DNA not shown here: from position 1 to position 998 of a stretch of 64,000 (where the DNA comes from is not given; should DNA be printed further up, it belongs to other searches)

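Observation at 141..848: Early HD-domain protein with SpoT/Mesh1-like motifs but HG instead of the catalytic HD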

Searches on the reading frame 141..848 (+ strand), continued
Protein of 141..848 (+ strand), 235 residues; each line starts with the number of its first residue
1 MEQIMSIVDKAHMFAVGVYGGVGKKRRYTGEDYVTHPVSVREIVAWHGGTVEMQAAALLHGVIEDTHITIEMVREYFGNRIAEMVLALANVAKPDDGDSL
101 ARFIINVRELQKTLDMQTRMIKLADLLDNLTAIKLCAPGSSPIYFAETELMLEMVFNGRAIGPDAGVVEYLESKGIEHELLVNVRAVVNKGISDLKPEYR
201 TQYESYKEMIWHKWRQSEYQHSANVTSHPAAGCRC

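Call 45: find_encoding_contigs(protein=P0001, flank=1200, max_places=3)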
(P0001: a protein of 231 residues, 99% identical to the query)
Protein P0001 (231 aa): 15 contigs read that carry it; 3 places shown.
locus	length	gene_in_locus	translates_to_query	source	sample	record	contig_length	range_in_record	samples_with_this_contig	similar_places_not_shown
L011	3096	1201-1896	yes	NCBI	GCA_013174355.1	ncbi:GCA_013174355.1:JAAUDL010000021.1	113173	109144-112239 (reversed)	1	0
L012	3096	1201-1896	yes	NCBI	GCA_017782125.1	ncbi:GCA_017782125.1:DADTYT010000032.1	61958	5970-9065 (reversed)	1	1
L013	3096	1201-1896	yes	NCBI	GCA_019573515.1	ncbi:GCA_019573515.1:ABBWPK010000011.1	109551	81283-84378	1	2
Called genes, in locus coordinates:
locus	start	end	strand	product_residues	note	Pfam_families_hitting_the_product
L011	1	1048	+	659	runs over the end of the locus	PF00133:tRNA-synt_1, PF01921:tRNA-synt_1f (faint), PF09334:tRNA-synt_1g, PF01406:tRNA-synt_1e (weak), PF19303:Anticodon_3, PF01588:tRNA_bind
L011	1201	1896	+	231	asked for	PF13328:HD_4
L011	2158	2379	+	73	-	PF19419:DUF5983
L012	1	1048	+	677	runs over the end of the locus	PF00133:tRNA-synt_1, PF01406:tRNA-synt_1e (weak), PF01921:tRNA-synt_1f (faint), PF09334:tRNA-synt_1g, PF01406:tRNA-synt_1e (weak), PF19303:Anticodon_3, PF01588:tRNA_bind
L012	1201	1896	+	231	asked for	PF13328:HD_4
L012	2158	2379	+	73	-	PF19419:DUF5983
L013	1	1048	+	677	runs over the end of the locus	PF00133:tRNA-synt_1, PF01406:tRNA-synt_1e (weak), PF01921:tRNA-synt_1f (faint), PF09334:tRNA-synt_1g, PF01406:tRNA-synt_1e (weak), PF19303:Anticodon_3, PF01588:tRNA_bind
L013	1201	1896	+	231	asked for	PF13328:HD_4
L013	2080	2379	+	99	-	PF19419:DUF5983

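Call 46: find_encoding_contigs(protein=P0017, flank=1200, max_places=6)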
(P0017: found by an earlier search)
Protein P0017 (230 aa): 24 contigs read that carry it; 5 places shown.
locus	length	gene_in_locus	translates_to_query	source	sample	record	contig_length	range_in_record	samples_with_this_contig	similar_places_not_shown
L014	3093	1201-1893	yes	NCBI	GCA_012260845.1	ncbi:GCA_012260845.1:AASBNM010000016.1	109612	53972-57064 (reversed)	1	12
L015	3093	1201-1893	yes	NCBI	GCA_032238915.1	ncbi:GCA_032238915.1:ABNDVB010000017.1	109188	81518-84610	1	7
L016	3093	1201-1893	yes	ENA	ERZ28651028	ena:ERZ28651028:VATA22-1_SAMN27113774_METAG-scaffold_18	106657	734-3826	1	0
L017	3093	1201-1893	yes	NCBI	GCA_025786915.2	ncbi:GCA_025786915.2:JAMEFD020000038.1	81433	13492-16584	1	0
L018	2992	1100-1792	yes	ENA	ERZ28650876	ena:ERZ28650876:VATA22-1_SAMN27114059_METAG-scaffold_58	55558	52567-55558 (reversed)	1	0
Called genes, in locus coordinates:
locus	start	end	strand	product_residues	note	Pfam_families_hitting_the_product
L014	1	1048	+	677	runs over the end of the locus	PF00133:tRNA-synt_1, PF01406:tRNA-synt_1e (weak), PF01921:tRNA-synt_1f (faint), PF09334:tRNA-synt_1g, PF01406:tRNA-synt_1e (weak), PF19303:Anticodon_3, PF01588:tRNA_bind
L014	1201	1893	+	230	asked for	PF13328:HD_4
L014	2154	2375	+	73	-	PF19419:DUF5983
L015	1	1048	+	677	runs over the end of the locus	PF00133:tRNA-synt_1, PF01406:tRNA-synt_1e (weak), PF01921:tRNA-synt_1f (faint), PF09334:tRNA-synt_1g, PF01406:tRNA-synt_1e (weak), PF19303:Anticodon_3, PF01588:tRNA_bind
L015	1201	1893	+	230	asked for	PF13328:HD_4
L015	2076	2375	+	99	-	PF19419:DUF5983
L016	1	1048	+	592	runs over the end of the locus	?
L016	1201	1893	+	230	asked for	PF13328:HD_4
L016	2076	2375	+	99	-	PF19419:DUF5983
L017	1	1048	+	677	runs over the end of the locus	PF00133:tRNA-synt_1, PF01406:tRNA-synt_1e (weak), PF01921:tRNA-synt_1f (faint), PF09334:tRNA-synt_1g, PF01406:tRNA-synt_1e (weak), PF19303:Anticodon_3, PF01588:tRNA_bind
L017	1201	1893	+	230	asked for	PF13328:HD_4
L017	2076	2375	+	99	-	PF19419:DUF5983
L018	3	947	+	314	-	PF19303:Anticodon_3, PF01588:tRNA_bind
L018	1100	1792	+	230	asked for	PF13328:HD_4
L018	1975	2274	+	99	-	PF19419:DUF5983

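Call 48: predict_structure(alignment_id=A4)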
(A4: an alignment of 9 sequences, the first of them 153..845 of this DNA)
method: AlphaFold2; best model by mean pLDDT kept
length: 231 residues; sequences in the alignment: 9
mean_pLDDT: 87.5   pTM: 0.85
mean pLDDT of the five models: 87.5, 86.1, 86.0, 85.5, 85.2
residues with pLDDT >= 90: 155; 70-90: 56; 50-70: 9; < 50: 11
segments of 3 or more residues with pLDDT < 50: 223-231
pLDDT, mean of each block of 10 residues (from residue 1): 92 72 80 95 97 92 91 97 86 85 93 97 87 83 96 94 92 94 93 93 96 69 42 47
secondary structure, 60 per line:
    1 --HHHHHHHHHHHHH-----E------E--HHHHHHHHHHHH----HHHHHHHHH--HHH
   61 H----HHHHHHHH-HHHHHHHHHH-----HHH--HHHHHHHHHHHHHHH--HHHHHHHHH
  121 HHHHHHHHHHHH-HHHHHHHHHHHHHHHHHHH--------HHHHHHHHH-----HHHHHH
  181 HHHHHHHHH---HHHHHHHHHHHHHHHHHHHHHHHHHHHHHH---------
elements in order: H3-15 H31-42 H47-55 H58-61 H66-73 H75-84 H95-109 H112-132 H134-152 H161-169 H175-189 H193-222

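Call 51: fold_search(model_id=the predicted structure, library=pdb)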
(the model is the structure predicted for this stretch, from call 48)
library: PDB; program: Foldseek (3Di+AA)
matches with E <= 10: 370; with E <= 0.001: 43
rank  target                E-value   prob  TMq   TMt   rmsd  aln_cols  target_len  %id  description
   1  9chy_B                3.0e-06  1.00  0.60  0.76   6.1       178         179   22  Crystal structure of the human MESH1 (D66K)-PAPS complex (released 2025-12-10)
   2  3nqw_A                5.7e-06  1.00  0.59  0.75   6.4       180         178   20  A metazoan ortholog of SpoT hydrolyzes ppGpp and plays a role in starvation responses (released 2010-09-08)
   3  3nr1_A                7.6e-06  1.00  0.59  0.75   6.1       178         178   22  A metazoan ortholog of SpoT hydrolyzes ppGpp and plays a role in starvation responses (released 2010-09-08)
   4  9chy_A                8.3e-06  1.00  0.59  0.74   6.2       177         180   23  Crystal structure of the human MESH1 (D66K)-PAPS complex (released 2025-12-10)
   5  6s2v_A                1.2e-05  1.00  0.55  0.38  14.8       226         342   23  Structure of the N-terminal catalytic region of T. thermophilus Rel (released 2020-07-08)
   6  7qoe                  3.0e-05  1.00  0.57  0.70   4.0       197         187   20  Structure of a small alarmone hydrolase from Leptospira levettii (released 2022-07-13)
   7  6s2u                  3.0e-05  1.00  0.56  0.39   6.2       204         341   25  Structure of the catalytic domain of T. thermophilus Rel in complex with AMP and ppGpp (released 2020-07-08)
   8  7qod_A                3.7e-05  1.00  0.61  0.73   3.6       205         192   19  Native structure of a small alarmone hydrolase (RelH) from Corynebacterium glutamicum (released 2022-07-13)
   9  7qoc_A                4.4e-05  1.00  0.60  0.71   3.9       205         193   20  Se-Met derivative structure of a small alarmone hydrolase (RelH) from Corynebacterium glutamicum (released 2022-07-13)
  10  6z3o_AAA              4.6e-05  1.00  0.55  0.70   4.8       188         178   21  The E74Q mutant of Small Alarmone Hydrolase SAH from Pseudomonas aeruginosa PAO1 (released 2021-01-27)
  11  5vxa_A                4.8e-05  1.00  0.51  0.66  12.7       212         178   22  Structure of the human Mesh1-NADPH complex (released 2018-05-23)
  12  6yvc_A                5.1e-05  1.00  0.53  0.68   5.1       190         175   20  Crystal structure of the small alarmone hydrolase (SAH) of Pseudomonas aeruginosa (released 2021-05-12)
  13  6yvc_D                5.3e-05  1.00  0.53  0.69   5.0       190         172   20  Crystal structure of the small alarmone hydrolase (SAH) of Pseudomonas aeruginosa (released 2021-05-12)
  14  7qoc_B                5.8e-05  1.00  0.61  0.74   3.8       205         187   20  Se-Met derivative structure of a small alarmone hydrolase (RelH) from Corynebacterium glutamicum (released 2022-07-13)
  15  7smg_D                6.1e-05  1.00  0.44  0.68   4.3       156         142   25  Crystal structure of a (p)ppApp hydrolase from Bacteroides caccae (released 2022-11-09)
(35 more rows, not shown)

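Call 57: find_encoding_contigs(protein=P0004, flank=3000, max_places=1)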
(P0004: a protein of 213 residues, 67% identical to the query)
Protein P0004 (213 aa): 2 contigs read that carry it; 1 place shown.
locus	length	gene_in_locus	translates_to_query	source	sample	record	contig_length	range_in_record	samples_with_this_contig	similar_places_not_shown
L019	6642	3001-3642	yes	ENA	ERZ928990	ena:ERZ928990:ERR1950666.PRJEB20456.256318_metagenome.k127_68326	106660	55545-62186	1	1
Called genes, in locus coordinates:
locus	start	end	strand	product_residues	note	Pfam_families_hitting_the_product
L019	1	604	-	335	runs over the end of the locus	PF11185:DUF2971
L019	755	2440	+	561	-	PF13708:DUF4942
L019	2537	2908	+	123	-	-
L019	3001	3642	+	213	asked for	PF13328:HD_4, PF01966:HD (weak)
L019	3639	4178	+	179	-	PF26211:Phage_phiTE_072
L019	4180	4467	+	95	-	PF24881:DUF7739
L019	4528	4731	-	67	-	PF14001:YdfZ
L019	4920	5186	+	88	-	-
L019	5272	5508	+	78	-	-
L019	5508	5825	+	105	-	PF19419:DUF5983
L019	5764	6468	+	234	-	-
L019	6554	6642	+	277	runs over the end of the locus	PF01541:GIY-YIG (weak)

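Call 58: find_encoding_contigs(protein=P0005, flank=3000, max_places=1)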
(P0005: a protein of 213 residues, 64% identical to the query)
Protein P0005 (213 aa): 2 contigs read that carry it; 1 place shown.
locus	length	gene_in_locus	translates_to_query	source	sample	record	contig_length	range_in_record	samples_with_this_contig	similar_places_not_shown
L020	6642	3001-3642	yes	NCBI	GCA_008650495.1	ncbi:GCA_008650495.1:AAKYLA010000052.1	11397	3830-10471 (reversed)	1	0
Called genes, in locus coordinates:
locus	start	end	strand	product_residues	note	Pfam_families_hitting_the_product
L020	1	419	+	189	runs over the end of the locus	-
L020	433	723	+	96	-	PF17420:GP17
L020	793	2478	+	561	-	PF13708:DUF4942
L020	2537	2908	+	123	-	-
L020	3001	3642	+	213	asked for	PF13328:HD_4, PF01966:HD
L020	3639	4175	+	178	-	PF26211:Phage_phiTE_072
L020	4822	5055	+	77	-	-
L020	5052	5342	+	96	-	-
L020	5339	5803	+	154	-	PF13935:Ead_Ea22 (weak)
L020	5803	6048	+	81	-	-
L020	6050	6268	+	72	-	PF13198:DUF4014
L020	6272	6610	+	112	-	-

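Call 59: find_encoding_contigs(protein=P0006, flank=3000, max_places=1)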
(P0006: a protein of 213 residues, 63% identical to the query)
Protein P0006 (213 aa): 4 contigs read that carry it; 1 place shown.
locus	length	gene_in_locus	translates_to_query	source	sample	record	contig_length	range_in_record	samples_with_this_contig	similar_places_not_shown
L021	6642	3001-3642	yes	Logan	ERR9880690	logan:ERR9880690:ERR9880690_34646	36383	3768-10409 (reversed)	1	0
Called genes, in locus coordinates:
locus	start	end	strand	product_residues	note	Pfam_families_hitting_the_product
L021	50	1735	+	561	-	PF13708:DUF4942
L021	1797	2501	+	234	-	-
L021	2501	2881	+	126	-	-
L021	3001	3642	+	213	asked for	PF13328:HD_4, PF01966:HD (weak)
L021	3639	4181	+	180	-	PF26211:Phage_phiTE_072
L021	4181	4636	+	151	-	-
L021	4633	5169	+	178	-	PF13935:Ead_Ea22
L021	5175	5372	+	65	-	-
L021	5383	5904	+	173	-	-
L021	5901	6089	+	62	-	-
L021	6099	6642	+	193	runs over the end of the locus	-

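Call 69: find_encoding_contigs(protein=P0018, flank=10000, max_places=8)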
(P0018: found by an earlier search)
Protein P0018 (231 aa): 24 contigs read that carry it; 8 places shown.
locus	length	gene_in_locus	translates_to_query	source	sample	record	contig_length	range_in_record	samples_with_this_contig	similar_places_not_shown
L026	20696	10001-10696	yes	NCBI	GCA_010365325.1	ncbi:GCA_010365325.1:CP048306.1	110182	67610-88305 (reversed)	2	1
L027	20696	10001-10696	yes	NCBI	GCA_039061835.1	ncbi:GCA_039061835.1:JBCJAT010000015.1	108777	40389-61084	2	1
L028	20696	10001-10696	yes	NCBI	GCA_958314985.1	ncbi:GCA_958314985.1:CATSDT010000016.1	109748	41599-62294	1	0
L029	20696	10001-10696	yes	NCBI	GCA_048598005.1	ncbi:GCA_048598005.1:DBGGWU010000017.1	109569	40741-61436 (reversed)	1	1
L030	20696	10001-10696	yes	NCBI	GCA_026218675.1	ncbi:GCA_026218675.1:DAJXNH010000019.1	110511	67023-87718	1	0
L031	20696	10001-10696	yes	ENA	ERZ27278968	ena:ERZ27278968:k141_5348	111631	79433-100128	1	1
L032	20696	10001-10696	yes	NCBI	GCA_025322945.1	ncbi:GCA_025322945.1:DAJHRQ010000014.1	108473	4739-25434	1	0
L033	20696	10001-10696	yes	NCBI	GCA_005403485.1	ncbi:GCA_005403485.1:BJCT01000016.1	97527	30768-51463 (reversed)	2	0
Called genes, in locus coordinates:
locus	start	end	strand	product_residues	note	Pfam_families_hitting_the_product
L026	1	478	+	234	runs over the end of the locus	-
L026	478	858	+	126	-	-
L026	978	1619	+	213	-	PF13328:HD_4, PF01966:HD (weak)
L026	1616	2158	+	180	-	PF26211:Phage_phiTE_072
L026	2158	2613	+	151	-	-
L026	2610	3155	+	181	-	PF13935:Ead_Ea22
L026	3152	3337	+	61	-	-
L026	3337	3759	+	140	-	-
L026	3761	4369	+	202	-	PF04448:DUF551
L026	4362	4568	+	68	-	-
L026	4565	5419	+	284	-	-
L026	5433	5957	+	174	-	-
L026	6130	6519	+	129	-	PF00717:Peptidase_S24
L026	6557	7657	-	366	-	PF10609:ParA, PF00142:Fer4_NifH (faint), PF01656:CbiA, PF09140:MipZ, PF13614:AAA_31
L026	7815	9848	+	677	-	PF00133:tRNA-synt_1, PF01406:tRNA-synt_1e (weak), PF01921:tRNA-synt_1f (faint), PF09334:tRNA-synt_1g, PF01406:tRNA-synt_1e (weak), PF19303:Anticodon_3, PF01588:tRNA_bind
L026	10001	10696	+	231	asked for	PF13328:HD_4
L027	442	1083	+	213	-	PF13328:HD_4, PF01966:HD (weak)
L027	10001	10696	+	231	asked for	PF13328:HD_4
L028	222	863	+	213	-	PF13328:HD_4, PF01966:HD (weak)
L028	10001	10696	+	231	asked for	PF13328:HD_4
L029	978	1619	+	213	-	PF13328:HD_4, PF01966:HD (weak)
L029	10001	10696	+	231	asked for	PF13328:HD_4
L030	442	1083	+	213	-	PF13328:HD_4, PF01966:HD (weak)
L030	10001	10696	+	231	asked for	PF13328:HD_4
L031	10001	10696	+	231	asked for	PF13328:HD_4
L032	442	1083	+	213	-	PF13328:HD_4, PF01966:HD (weak)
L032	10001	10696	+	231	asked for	PF13328:HD_4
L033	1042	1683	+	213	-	PF13328:HD_4, PF01966:HD (weak)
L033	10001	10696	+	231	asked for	PF13328:HD_4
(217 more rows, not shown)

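Call 70: find_encoding_contigs(protein=P0017, flank=10000, max_places=8)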
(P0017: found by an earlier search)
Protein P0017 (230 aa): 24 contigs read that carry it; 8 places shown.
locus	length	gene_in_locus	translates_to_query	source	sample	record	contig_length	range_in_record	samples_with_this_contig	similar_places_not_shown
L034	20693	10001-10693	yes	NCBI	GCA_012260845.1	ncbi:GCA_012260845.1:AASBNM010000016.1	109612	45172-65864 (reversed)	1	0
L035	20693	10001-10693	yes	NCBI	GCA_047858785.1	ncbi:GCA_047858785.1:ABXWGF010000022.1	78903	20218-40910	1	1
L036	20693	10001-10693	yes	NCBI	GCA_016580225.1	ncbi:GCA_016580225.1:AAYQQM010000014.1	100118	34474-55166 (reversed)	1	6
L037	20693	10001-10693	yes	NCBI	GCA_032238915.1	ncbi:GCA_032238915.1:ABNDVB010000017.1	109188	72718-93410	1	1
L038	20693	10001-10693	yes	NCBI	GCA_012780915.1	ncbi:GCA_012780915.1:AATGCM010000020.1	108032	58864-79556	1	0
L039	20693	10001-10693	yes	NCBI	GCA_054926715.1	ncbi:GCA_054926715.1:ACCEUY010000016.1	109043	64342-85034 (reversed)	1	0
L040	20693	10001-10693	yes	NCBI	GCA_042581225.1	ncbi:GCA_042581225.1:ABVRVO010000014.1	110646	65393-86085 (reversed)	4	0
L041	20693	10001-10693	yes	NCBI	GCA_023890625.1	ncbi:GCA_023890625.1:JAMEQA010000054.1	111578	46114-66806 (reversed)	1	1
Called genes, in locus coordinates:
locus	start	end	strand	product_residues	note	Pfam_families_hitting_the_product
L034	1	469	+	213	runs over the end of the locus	PF13328:HD_4, PF01966:HD (weak)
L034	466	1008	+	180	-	PF26211:Phage_phiTE_072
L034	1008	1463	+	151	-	-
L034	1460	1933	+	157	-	PF13935:Ead_Ea22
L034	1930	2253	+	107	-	PF06689:zf-C4_ClpX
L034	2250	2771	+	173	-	-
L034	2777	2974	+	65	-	-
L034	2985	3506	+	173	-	-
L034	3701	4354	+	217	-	PF04448:DUF551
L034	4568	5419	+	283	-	-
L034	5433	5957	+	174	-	-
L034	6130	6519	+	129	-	PF00717:Peptidase_S24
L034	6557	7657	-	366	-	PF10609:ParA, PF00142:Fer4_NifH (faint), PF01656:CbiA, PF09140:MipZ, PF13614:AAA_31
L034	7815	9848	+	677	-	PF00133:tRNA-synt_1, PF01406:tRNA-synt_1e (weak), PF01921:tRNA-synt_1f (faint), PF09334:tRNA-synt_1g, PF01406:tRNA-synt_1e (weak), PF19303:Anticodon_3, PF01588:tRNA_bind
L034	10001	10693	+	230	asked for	PF13328:HD_4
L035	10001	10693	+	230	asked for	PF13328:HD_4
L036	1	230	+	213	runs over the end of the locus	PF13328:HD_4, PF01966:HD (weak)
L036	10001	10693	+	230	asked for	PF13328:HD_4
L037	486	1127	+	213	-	PF13328:HD_4, PF01966:HD (weak)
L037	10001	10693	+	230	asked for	PF13328:HD_4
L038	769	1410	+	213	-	PF13328:HD_4, PF01966:HD (weak)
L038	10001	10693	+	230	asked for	PF13328:HD_4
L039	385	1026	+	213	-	PF13328:HD_4, PF01966:HD (weak)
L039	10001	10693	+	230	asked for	PF13328:HD_4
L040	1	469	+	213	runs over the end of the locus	PF13328:HD_4, PF01966:HD (weak)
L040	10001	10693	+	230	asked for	PF13328:HD_4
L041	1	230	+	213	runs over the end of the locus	PF13328:HD_4, PF01966:HD (weak)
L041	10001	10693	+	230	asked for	PF13328:HD_4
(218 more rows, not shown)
